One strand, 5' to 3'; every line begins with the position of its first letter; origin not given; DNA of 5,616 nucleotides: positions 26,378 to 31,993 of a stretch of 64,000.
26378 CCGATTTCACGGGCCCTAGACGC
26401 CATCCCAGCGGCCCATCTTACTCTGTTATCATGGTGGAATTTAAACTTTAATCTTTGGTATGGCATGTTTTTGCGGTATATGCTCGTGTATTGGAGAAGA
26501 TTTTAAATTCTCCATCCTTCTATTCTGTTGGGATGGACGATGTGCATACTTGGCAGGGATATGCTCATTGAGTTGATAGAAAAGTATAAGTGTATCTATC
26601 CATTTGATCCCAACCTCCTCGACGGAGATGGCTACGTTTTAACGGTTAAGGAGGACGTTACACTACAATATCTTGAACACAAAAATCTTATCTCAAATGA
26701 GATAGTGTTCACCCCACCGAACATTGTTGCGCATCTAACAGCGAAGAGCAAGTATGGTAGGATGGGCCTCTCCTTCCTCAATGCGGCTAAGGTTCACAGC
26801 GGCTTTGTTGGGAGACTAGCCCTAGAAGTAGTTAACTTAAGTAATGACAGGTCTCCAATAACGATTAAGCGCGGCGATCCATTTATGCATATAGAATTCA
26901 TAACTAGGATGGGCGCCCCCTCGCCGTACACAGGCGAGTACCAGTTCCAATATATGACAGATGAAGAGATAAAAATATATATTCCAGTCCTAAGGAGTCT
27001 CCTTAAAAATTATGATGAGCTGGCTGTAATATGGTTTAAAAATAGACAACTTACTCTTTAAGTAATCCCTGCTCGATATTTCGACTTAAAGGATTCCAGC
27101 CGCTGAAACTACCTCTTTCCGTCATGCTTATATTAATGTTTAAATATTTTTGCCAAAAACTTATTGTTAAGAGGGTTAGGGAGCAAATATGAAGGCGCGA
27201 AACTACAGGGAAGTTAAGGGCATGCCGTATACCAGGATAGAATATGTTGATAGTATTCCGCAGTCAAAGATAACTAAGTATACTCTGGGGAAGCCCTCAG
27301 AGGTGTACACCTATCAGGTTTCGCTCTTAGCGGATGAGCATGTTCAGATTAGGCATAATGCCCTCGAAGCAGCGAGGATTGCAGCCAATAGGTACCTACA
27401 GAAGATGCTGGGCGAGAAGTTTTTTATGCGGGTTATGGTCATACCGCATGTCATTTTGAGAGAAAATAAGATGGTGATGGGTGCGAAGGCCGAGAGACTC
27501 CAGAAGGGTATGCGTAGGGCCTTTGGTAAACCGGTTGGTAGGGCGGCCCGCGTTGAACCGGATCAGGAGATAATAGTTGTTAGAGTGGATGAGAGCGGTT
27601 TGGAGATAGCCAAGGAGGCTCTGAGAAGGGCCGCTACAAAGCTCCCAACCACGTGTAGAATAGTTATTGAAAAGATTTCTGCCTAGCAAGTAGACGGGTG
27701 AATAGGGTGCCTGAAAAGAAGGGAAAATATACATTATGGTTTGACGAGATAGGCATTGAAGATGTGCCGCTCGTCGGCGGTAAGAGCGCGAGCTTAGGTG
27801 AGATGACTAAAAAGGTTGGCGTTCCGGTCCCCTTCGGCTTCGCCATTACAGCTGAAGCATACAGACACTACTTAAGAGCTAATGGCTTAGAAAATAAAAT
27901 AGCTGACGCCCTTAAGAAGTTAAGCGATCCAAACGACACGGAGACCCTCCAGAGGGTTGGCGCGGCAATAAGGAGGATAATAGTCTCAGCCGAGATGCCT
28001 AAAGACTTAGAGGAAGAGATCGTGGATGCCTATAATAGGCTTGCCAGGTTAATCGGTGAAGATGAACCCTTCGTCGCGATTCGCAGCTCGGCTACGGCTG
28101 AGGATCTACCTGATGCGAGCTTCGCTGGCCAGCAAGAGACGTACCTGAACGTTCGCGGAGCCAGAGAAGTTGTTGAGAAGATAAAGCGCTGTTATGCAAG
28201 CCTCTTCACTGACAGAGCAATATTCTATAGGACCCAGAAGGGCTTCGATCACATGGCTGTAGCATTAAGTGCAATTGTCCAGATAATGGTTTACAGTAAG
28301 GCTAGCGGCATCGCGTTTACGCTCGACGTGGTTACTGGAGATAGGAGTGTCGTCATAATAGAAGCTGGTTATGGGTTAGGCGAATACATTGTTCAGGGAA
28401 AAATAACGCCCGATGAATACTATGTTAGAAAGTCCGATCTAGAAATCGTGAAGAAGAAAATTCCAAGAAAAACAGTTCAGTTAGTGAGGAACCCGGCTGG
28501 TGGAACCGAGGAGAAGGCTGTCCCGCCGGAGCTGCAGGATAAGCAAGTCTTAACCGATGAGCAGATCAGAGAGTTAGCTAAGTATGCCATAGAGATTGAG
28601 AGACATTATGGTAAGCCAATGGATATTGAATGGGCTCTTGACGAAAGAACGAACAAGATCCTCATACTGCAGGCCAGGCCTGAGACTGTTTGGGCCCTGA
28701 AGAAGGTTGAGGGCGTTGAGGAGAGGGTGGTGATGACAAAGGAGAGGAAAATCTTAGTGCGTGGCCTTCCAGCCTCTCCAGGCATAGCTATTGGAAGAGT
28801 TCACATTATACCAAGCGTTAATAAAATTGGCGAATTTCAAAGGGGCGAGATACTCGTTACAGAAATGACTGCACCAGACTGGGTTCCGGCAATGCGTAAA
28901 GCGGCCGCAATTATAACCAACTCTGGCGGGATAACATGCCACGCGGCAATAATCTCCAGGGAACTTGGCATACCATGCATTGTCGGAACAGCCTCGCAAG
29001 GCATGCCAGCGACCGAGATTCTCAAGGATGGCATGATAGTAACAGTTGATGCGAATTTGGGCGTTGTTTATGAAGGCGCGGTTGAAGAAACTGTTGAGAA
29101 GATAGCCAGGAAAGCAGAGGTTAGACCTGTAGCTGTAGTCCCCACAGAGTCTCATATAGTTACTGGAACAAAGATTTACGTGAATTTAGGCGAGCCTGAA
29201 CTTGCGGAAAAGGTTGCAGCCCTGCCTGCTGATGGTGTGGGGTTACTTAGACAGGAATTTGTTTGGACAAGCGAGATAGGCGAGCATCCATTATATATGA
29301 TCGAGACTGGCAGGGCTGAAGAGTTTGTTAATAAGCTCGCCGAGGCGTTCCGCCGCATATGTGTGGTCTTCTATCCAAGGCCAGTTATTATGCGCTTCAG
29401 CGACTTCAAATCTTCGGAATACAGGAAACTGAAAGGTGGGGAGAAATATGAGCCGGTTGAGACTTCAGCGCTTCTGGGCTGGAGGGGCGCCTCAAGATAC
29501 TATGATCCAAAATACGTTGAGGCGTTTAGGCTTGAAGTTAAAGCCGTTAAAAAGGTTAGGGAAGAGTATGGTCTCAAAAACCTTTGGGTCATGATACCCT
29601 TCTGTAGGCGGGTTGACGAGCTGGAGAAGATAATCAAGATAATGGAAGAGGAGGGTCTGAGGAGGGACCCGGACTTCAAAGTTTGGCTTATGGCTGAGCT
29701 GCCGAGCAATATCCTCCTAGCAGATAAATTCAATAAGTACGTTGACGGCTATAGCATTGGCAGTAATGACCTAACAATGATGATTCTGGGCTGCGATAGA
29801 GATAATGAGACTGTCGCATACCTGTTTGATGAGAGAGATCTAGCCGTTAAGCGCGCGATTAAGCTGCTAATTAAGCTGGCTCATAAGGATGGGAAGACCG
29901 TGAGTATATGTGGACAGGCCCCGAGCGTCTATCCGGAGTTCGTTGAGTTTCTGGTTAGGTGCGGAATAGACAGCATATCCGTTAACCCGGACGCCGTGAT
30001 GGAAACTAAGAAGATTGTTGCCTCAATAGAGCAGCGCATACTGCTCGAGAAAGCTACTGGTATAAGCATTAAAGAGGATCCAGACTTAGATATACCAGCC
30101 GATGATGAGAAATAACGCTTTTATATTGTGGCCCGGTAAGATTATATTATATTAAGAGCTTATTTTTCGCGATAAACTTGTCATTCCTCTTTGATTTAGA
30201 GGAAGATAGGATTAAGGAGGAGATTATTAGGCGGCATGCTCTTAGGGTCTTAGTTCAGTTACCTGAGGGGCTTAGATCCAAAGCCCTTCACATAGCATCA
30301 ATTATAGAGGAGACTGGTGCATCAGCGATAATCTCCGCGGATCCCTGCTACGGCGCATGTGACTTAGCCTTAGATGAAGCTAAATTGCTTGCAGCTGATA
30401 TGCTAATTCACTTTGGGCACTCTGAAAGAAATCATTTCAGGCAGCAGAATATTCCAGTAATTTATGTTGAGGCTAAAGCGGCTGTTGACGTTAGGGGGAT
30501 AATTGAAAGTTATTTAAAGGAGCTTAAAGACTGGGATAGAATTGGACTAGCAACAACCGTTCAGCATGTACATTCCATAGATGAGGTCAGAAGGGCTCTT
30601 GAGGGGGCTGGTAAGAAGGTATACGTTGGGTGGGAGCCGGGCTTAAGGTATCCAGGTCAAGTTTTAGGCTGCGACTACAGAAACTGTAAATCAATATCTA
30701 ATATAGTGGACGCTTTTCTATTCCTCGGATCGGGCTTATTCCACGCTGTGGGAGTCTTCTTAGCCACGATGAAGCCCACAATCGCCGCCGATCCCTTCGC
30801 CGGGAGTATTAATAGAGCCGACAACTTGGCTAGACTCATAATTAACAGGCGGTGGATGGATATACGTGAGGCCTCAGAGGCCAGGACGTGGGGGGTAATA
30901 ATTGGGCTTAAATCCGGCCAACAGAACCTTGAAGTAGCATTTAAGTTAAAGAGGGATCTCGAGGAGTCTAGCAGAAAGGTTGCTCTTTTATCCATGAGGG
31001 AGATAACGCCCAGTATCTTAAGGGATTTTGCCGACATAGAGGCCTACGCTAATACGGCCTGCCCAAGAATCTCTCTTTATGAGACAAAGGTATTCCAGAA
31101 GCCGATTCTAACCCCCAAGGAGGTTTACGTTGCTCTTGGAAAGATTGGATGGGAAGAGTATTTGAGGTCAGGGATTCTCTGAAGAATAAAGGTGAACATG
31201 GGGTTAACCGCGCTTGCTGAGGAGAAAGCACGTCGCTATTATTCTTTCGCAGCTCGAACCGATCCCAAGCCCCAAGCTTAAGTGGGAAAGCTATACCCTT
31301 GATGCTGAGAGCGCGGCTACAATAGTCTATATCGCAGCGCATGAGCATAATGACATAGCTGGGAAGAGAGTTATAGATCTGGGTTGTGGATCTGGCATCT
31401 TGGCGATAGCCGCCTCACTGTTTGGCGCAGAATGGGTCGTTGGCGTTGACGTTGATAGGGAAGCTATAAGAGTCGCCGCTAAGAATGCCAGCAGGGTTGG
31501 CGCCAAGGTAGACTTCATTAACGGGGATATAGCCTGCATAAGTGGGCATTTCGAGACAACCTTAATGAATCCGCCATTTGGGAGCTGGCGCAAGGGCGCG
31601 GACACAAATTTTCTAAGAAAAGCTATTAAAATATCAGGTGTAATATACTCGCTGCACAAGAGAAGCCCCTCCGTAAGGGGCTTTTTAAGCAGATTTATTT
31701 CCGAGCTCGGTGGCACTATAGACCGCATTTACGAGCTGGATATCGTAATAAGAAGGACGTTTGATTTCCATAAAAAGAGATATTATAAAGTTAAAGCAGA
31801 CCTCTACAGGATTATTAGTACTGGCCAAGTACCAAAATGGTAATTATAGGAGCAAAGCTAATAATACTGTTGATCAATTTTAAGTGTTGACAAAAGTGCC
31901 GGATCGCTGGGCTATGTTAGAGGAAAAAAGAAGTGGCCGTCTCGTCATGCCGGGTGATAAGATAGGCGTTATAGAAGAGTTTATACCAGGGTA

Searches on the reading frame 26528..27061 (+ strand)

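Call 77: search_protein_families(library=pfam, proteins=[window:26528-27061:+], max_evalue=0.001)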
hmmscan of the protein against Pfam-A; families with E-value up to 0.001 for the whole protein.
window:26528-27061:+ (177 aa): 1 family
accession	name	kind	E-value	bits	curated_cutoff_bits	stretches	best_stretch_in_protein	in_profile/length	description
PF22769.1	DCD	-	4e-09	37.2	27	1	56-124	83-150/153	dCTP deaminase-like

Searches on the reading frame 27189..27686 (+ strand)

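Call 77: search_protein_families(library=pfam, proteins=[window:27189-27686:+], max_evalue=0.001)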
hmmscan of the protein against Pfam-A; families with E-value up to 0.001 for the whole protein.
window:27189-27686:+ (165 aa): 1 family
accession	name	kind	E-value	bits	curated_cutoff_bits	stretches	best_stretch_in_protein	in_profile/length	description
PF00252.24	Ribosomal_L16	-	4.6e-31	107.9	27.9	1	10-159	2-132/132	Ribosomal protein L16p/L10e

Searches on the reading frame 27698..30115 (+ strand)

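Call 13: search_protein_families(library=pfam, proteins=[window:27698-30115:+], max_evalue=0.0001)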
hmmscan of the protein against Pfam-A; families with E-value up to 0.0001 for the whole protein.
window:27698-30115:+ (805 aa): 3 families
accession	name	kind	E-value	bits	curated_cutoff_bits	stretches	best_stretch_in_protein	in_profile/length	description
PF01326.24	PPDK_N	-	9.8e-125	416.6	27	1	24-343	2-323/328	Pyruvate phosphate dikinase, AMP/ATP-binding domain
PF02896.24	PEP-utilizers_C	-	4.4e-71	239.9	22.8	1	481-778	10-292/293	PEP-utilising enzyme, PEP-binding domain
PF00391.29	PEP-utilizers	-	9e-25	86.5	23.1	1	380-455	1-72/72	PEP-utilising enzyme, mobile domain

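Call 58: search_protein_families(library=ncbifam, proteins=[window:27698-30115:+], max_evalue=1e-10)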
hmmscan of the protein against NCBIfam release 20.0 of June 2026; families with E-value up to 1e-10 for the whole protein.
window:27698-30115:+ (805 aa): 26 families (the best 25 are shown)
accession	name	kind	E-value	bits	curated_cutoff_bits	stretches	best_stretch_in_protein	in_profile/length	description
NF005057.0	PRK06464.1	equivalog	0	1078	598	1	8-786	3-797/798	phosphoenolpyruvate synthase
TIGR01418.1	PEP_synth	equivalog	0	1028.5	739.75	1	13-779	3-784/784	pyruvate, water dikinase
NF004878.0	PRK06241.1-3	subfamily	3.6e-130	435.7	945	2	10-331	3-314/891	phosphoenolpyruvate synthase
NF004877.0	PRK06241.1-2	subfamily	3.1e-116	389.7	866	2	10-346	3-330/869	phosphoenolpyruvate synthase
NF041857.1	RIF_Ptrans_rph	equivalog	4.6e-113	379.3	999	2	11-339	2-321/864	rifamycin-inactivating phosphotransferase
NF004879.0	PRK06241.1-4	equivalog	7e-104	348.7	976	2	11-345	4-329/868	phosphoenolpyruvate synthase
NF052631.1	prodigiosin_PigC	equivalog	3.1e-93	313.2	1300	2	25-334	15-302/883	prodigiosin ligase PigC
NF052632.1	undecylprod_RedH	equivalog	1.1e-85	288.2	1350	2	24-335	15-299/880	undecylprodigiosin ligase RedH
NF004881.0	PRK06241.2-2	equivalog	2.8e-85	287.3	883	2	22-333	15-314/898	phosphoenolpyruvate synthase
NF000283.1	RPH_KJ151292.1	equivalog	5.5e-82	276.3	1700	1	23-331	17-315/865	rifamycin-inactivating phosphotransferase Rph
NF004880.0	PRK06241.2-1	equivalog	2e-76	257.6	972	2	13-329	5-280/837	phosphoenolpyruvate synthase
NF004883.0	PRK06241.2-4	equivalog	1e-62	212.5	1063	2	26-332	32-330/928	phosphoenolpyruvate synthase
TIGR01828.1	pyru_phos_dikin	equivalog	8.2e-48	163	843.45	1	344-524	378-562/865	pyruvate, phosphate dikinase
TIGR01417.1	PTS_I_fam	equivalog_domain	3.6e-42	144.5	341.7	1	375-778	146-540/565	phosphoenolpyruvate--protein phosphotransferase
NF004882.0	PRK06241.2-3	equivalog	1.2e-41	142.7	850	2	20-332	9-279/827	phosphoenolpyruvate synthase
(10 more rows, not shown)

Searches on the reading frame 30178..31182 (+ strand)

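Call 58: search_protein_families(library=ncbifam, proteins=[window:30178-31182:+], max_evalue=1e-10)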
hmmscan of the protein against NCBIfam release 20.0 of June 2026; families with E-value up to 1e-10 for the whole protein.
window:30178-31182:+ (334 aa): 3 families
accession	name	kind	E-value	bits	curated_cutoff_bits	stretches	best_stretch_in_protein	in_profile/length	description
TIGR03682.1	arCOG04112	equivalog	1.2e-89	300.5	202.8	1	21-323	2-299/308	diphthamide biosynthesis enzyme Dph2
TIGR00322.1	diphth2_R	domain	6.6e-85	285.3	35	1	6-320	2-320/320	diphthamide biosynthesis enzyme Dph1/Dph2 domain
TIGR00272.1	DPH2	equivalog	3.1e-17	62.4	184.05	1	20-321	50-368/497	diphthamide biosynthesis protein 2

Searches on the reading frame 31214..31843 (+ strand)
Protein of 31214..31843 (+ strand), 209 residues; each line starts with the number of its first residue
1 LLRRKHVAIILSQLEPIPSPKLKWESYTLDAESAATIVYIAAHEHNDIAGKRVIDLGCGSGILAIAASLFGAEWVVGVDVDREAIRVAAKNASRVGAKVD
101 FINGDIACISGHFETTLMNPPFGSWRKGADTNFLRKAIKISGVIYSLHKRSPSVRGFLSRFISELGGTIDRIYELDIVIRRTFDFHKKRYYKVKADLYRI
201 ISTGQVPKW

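Call 58: search_protein_families(library=ncbifam, proteins=[window:31214-31843:+], max_evalue=1e-10)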
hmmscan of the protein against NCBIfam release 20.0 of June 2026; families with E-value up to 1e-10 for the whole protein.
window:31214-31843:+ (209 aa): 6 families
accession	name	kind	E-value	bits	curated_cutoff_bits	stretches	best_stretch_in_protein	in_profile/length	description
NF001790.0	PRK00517.3-3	equivalog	1.5e-17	63.9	269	1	35-106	108-179/262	50S ribosomal protein L11 methyltransferase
TIGR00406.1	prmA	equivalog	2.9e-15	56.5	183.15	1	35-95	145-205/288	50S ribosomal protein L11 methyltransferase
NF011529.0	PRK14968.1-3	equivalog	1.1e-14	54.3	162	1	47-122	32-108/198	putative methyltransferase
TIGR03534.1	RF_mod_PrmC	equivalog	6.5e-14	52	199.1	1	42-122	81-166/253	peptide chain release factor N(5)-glutamine methyltransferase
NF001785.0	PRK00517.2-2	equivalog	4.5e-12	45.7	188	1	35-106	131-203/282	50S ribosomal protein L11 methyltransferase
TIGR00537.1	hemK_rel_arch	hypoth_equivalog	1.7e-11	44.1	87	1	43-122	13-92/179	HemK2/MTQ2 family protein methyltransferase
